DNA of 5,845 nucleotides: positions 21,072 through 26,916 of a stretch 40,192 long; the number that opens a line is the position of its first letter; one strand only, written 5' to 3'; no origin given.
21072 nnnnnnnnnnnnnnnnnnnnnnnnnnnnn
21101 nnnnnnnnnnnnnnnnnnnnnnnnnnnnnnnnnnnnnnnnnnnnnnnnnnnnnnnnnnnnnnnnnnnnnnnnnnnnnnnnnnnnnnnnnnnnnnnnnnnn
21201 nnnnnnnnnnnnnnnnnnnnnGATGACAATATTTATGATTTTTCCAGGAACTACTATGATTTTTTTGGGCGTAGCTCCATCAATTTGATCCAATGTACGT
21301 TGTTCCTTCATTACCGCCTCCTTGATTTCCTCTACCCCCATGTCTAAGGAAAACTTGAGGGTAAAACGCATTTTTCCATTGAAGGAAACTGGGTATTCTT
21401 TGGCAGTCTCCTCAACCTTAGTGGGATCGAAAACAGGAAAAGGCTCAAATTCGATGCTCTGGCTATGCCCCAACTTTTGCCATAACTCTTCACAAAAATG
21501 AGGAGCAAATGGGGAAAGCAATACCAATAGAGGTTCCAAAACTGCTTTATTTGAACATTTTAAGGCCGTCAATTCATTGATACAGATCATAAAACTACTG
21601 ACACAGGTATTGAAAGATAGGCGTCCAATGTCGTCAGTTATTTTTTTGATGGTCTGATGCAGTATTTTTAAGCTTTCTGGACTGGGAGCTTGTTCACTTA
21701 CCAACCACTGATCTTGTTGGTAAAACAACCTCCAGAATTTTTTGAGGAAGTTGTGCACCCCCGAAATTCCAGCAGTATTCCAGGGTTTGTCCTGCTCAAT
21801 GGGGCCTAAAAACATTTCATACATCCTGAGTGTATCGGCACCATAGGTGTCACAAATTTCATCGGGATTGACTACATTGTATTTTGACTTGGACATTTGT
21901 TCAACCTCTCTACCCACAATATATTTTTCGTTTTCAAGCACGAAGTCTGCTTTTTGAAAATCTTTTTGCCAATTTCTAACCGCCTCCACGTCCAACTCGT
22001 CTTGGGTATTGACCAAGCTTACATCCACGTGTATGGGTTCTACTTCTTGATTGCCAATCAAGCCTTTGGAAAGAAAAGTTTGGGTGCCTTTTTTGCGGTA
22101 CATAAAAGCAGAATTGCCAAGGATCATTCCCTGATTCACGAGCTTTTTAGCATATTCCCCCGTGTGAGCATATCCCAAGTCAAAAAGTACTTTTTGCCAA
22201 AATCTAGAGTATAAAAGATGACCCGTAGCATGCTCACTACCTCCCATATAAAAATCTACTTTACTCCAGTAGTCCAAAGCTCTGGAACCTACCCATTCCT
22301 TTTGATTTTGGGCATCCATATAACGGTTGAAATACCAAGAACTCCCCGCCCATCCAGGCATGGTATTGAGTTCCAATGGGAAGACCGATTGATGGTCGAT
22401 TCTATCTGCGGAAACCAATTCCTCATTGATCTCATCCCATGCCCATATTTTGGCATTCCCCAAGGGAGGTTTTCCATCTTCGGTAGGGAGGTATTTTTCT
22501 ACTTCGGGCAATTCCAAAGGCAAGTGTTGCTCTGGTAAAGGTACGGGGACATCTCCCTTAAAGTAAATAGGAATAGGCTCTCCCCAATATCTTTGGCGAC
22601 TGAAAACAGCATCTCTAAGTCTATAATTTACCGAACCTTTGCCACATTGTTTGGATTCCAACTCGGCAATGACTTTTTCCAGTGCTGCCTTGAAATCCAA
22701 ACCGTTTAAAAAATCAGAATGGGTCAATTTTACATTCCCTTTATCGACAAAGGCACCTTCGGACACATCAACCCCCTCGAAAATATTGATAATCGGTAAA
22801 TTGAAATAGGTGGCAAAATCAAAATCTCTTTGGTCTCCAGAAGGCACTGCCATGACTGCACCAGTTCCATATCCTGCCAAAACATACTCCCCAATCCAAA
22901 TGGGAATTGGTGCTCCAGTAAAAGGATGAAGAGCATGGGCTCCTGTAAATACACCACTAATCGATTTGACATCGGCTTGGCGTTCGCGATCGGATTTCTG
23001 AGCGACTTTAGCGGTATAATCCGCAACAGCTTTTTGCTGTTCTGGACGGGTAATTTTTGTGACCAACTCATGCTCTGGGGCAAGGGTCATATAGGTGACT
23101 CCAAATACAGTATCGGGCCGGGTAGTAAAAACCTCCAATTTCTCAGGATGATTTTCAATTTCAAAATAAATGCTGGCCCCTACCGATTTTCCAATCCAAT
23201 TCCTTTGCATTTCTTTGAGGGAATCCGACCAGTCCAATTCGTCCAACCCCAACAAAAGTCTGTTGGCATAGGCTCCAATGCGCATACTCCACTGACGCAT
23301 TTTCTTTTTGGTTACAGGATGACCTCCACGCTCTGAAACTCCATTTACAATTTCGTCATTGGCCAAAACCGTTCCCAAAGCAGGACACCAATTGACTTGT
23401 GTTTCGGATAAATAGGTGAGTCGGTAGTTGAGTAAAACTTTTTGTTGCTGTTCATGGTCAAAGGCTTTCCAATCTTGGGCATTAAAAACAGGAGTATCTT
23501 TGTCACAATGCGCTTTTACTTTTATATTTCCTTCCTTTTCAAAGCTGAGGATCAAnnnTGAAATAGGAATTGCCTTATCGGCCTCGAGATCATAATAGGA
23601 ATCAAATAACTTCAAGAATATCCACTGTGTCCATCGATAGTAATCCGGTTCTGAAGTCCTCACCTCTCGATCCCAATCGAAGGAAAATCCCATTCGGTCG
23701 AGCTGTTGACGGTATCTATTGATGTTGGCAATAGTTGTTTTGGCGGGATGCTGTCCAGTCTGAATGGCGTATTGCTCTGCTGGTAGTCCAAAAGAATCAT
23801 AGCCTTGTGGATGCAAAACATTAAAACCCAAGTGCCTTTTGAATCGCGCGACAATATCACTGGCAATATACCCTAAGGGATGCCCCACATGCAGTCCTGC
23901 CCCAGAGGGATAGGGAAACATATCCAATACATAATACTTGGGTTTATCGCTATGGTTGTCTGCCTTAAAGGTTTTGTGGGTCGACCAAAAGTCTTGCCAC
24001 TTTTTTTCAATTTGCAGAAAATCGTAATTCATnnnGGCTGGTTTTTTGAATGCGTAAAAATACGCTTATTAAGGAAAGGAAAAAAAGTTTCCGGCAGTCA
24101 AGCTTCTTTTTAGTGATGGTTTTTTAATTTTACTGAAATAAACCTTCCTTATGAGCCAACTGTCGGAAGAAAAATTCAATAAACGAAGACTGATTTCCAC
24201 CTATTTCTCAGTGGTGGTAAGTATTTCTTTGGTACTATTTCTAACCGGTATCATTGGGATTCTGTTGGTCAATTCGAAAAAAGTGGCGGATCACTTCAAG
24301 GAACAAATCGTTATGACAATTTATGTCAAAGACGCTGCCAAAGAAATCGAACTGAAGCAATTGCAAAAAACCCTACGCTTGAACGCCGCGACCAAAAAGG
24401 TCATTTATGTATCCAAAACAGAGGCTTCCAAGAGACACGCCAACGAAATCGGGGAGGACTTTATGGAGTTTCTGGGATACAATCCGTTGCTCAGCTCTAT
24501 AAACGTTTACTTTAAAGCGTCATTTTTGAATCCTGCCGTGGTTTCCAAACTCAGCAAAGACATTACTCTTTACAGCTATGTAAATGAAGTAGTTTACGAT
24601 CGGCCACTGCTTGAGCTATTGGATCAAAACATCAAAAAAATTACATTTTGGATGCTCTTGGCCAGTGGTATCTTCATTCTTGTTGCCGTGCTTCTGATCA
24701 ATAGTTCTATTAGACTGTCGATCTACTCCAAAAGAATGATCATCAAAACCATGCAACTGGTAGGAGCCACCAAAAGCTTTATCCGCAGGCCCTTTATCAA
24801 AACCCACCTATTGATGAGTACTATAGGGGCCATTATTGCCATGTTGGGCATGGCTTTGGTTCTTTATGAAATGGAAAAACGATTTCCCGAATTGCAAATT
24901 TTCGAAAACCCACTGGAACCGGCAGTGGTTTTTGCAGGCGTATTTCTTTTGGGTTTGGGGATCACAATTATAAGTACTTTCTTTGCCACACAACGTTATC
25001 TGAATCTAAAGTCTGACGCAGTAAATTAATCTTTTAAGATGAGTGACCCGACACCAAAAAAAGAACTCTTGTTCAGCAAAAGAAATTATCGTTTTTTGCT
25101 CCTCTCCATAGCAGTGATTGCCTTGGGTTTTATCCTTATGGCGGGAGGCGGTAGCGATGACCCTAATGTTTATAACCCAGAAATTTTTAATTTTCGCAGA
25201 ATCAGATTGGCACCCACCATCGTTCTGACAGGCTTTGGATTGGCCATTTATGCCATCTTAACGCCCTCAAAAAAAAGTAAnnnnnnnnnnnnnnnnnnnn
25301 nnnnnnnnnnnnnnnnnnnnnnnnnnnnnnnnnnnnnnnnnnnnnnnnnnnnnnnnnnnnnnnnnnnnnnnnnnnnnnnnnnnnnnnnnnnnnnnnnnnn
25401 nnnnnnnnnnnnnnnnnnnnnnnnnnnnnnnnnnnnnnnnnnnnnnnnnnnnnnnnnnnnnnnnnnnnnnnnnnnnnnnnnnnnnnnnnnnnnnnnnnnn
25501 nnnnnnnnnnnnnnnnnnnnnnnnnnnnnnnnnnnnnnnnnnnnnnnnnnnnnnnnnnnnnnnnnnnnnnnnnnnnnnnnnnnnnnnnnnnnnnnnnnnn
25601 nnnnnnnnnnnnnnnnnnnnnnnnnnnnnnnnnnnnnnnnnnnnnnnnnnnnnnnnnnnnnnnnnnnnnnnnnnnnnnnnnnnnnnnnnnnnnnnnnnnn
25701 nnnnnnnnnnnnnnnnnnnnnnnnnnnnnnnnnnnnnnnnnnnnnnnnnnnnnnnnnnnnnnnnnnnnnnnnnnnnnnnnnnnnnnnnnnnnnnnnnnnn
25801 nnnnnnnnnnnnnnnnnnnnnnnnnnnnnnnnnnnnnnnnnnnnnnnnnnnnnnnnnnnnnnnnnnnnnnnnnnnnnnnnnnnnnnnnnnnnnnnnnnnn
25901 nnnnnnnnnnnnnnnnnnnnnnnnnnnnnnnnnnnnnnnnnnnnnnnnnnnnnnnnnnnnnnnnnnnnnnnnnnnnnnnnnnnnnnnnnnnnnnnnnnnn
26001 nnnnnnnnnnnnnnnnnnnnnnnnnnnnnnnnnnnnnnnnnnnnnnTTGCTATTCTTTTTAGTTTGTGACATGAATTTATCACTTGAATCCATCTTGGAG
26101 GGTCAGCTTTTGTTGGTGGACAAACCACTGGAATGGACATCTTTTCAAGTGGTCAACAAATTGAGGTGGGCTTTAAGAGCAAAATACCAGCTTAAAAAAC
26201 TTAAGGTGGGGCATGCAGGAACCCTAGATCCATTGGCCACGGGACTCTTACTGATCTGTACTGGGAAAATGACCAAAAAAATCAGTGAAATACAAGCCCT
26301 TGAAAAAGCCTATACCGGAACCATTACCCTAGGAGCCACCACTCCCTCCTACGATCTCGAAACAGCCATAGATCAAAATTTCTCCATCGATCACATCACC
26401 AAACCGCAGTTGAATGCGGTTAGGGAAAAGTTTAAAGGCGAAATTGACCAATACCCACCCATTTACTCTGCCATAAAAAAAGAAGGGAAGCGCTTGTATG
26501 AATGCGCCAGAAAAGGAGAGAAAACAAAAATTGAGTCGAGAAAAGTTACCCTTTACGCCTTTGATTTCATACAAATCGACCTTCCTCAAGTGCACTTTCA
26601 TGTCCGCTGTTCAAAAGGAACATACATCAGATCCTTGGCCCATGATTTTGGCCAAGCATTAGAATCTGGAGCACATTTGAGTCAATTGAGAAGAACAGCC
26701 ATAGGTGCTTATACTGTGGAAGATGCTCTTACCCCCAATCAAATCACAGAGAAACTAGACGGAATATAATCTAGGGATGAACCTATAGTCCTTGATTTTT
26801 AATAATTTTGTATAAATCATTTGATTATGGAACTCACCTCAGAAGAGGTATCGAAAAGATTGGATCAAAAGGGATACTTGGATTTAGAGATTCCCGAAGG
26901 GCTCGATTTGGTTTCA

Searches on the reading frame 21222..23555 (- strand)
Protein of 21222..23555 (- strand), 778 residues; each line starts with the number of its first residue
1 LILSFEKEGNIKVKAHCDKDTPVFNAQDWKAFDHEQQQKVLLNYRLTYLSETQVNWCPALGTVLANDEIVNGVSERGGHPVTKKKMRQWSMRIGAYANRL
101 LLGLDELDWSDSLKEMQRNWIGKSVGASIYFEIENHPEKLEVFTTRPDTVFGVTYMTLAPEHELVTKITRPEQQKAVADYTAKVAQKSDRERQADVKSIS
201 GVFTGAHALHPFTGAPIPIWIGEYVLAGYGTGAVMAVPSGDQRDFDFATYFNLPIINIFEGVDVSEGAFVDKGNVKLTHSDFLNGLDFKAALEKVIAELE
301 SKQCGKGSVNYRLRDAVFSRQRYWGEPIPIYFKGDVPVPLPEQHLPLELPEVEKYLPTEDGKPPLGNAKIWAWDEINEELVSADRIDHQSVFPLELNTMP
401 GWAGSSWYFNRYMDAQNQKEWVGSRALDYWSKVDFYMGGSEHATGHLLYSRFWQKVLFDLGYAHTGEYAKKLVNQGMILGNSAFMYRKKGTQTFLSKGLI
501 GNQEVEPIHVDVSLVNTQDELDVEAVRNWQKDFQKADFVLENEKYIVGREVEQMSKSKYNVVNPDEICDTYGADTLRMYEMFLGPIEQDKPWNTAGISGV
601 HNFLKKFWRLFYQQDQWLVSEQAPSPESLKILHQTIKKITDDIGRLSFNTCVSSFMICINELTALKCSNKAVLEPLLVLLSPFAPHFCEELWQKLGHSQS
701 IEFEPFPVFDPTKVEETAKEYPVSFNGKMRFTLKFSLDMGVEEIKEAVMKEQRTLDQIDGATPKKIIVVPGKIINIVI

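Call 32: search_protein_families(library=pfam, proteins=[window:21222-23555:-], max_evalue=0.001)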
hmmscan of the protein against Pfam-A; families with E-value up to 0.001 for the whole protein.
window:21222-23555:- (778 aa): 4 families
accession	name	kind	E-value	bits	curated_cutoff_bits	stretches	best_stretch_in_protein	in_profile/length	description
PF13603.12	tRNA-synt_1_2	-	2.6e-59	200.3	25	1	118-299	1-184/185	Leucyl-tRNA synthetase, editing domain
PF08264.19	Anticodon_1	-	8.7e-18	65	25.1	1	629-738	5-141/148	Anticodon-binding domain of tRNA ligase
PF00133.28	tRNA-synt_1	-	4.6e-12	45.8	22.7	2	549-585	371-406/414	tRNA synthetases class I (I, L, M and V)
PF09334.17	tRNA-synt_1g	-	5.4e-05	22.6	20.1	0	550-595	324-369/391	tRNA synthetases class I (M)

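Call 44: list_cluster_members(proteins=[window:21222-23555:-, window:1812-2405:-, window:11556-12083:-, window:10480-11034:-, window:11041-11544:-, window:13703-14995:-, window:31576-33963:+, window:2581-3402:-])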
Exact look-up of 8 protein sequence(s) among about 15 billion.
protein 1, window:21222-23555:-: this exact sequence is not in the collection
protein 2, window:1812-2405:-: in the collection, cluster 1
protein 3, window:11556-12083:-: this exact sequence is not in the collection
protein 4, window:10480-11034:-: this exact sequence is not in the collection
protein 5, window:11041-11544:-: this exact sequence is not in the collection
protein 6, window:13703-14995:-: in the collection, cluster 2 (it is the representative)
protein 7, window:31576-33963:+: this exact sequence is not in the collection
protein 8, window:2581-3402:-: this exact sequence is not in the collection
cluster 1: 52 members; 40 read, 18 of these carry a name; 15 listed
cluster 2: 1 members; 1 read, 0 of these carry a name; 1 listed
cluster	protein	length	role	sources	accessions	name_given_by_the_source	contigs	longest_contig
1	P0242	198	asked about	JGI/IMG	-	-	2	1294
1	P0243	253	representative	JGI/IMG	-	23S rRNA pseudouridine2605 synthase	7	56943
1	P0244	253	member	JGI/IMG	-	-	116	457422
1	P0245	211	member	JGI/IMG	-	-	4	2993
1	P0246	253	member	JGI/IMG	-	23S rRNA pseudouridine2605 synthase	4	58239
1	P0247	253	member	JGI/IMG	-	23S rRNA pseudouridine2605 synthase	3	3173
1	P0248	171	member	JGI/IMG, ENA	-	-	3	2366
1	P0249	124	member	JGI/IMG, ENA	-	-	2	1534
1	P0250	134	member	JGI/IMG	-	23S rRNA pseudouridine2605 synthase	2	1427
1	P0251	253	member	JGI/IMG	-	23S rRNA pseudouridine2605 synthase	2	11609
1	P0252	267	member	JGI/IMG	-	23S rRNA pseudouridine2605 synthase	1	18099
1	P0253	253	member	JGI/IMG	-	23S rRNA pseudouridine2605 synthase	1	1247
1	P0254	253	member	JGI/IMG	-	23S rRNA pseudouridine2605 synthase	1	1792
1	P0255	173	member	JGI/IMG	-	23S rRNA pseudouridine2605 synthase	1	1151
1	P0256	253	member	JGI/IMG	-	23S rRNA pseudouridine2605 synthase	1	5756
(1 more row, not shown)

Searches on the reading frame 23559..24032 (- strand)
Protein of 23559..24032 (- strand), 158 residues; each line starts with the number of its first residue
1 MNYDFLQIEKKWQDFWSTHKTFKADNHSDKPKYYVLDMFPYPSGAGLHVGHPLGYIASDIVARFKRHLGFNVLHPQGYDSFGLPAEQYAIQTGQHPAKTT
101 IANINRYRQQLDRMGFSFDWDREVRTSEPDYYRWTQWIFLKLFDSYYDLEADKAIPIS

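Call 12: find_encoding_contigs(protein=window:23559-24032:-, flank=10000, max_places=10)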
Protein seq(158 aa) (158 aa): no gene with exactly this product is on record in the collection.

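Call 32: search_protein_families(library=pfam, proteins=[window:23559-24032:-], max_evalue=0.001)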
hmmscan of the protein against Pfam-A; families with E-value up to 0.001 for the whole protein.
seq(158 aa): 2 families
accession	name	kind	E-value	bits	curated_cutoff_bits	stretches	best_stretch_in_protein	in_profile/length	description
PF00133.28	tRNA-synt_1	-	4.6e-17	62.3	22.7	1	11-145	1-153/414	tRNA synthetases class I (I, L, M and V)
PF09334.17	tRNA-synt_1g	-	1.1e-14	54.5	20.1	1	38-143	6-108/391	tRNA synthetases class I (M)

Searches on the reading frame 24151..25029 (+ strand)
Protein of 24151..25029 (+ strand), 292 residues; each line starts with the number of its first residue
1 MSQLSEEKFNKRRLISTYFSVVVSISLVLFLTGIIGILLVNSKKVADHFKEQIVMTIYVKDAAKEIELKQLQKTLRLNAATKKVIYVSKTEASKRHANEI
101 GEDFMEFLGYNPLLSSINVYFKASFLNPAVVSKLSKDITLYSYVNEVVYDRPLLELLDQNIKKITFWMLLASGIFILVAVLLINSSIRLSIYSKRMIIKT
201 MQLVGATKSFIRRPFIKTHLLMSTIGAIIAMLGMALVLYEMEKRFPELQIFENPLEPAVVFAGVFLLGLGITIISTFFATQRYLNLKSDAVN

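Call 13: find_encoding_contigs(protein=window:24151-25029:+, flank=10000, max_places=10)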
Protein window:24151-25029:+ (292 aa): no gene with exactly this product is on record in the collection.

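Call 40: search_protein_families(library=pfam, proteins=[window:24151-25026:+], max_evalue=0.001)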
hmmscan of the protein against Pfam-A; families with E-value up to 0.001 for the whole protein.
window:24151-25026:+ (292 aa): 2 families
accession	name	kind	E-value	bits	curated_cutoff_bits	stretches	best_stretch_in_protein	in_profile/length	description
PF02687.27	FtsX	-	7.1e-13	49.1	25.5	1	170-285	2-117/120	FtsX-like permease C-terminal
PF18075.7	FtsX_ECD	-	5.8e-12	46.5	23.5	1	55-147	3-96/96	FtsX extracellular domain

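Call 43: list_cluster_members(proteins=[window:24151-25026:+, window:25281-26066:+, window:29375-30232:+, window:19232-19945:+, window:18551-19165:+, window:23559-24032:-, window:16427-17761:-, window:27826-29379:+, window:19989-20363:-, window:20953-21219:-])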
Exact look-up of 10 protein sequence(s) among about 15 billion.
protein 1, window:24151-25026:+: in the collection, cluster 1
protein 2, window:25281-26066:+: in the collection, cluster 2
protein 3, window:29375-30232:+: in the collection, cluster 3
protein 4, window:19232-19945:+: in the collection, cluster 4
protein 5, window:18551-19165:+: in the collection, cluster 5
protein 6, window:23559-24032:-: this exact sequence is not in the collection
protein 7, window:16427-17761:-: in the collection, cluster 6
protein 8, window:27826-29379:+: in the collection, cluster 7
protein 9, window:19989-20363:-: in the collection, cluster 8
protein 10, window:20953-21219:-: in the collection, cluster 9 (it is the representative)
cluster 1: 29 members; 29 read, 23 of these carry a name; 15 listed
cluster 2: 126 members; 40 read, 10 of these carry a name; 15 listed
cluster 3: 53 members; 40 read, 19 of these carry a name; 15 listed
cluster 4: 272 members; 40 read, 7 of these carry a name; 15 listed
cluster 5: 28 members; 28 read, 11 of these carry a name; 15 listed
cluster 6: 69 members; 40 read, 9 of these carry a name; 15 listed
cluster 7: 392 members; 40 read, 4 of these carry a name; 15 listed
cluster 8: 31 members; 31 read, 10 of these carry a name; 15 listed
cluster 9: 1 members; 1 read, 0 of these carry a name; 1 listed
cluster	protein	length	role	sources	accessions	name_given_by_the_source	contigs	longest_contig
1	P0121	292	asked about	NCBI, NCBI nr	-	-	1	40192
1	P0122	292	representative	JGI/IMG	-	cell division transport system permease protein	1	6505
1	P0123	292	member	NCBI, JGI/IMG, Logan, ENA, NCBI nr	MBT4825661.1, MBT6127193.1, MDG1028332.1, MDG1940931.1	MAG: permease-like cell division protein FtsX [Flavobacteriaceae bacterium] | cell division transport system permease protein | ABC transporter permease [Flavobacteriaceae bacterium]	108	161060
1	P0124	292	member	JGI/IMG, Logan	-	cell division transport system permease protein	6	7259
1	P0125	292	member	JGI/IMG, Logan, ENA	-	cell division transport system permease protein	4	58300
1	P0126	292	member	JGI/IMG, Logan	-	cell division transport system permease protein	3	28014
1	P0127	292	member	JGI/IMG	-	cell division transport system permease protein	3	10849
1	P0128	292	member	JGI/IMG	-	cell division transport system permease protein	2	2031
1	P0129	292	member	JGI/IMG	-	cell division transport system permease protein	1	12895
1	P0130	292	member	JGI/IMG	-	cell division transport system permease protein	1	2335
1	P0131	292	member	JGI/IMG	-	cell division transport system permease protein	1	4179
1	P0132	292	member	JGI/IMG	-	cell division transport system permease protein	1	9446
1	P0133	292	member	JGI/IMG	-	cell division transport system permease protein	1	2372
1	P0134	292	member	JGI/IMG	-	cell division transport system permease protein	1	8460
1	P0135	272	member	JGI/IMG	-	cell division transport system permease protein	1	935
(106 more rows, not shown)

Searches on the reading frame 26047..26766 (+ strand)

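Call 40: search_protein_families(library=pfam, proteins=[window:26047-26766:+], max_evalue=0.001)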
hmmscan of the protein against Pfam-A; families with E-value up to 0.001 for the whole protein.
window:26047-26766:+ (240 aa): 2 families
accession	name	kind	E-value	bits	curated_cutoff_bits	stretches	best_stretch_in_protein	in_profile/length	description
PF01509.24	TruB_N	-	1.4e-51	175.2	27.3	1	49-194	4-149/149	TruB family pseudouridylate synthase (N terminal domain)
PF16198.10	TruB_C_2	-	1.2e-09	38.6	29.3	1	195-235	1-41/66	tRNA pseudouridylate synthase B C-terminal domain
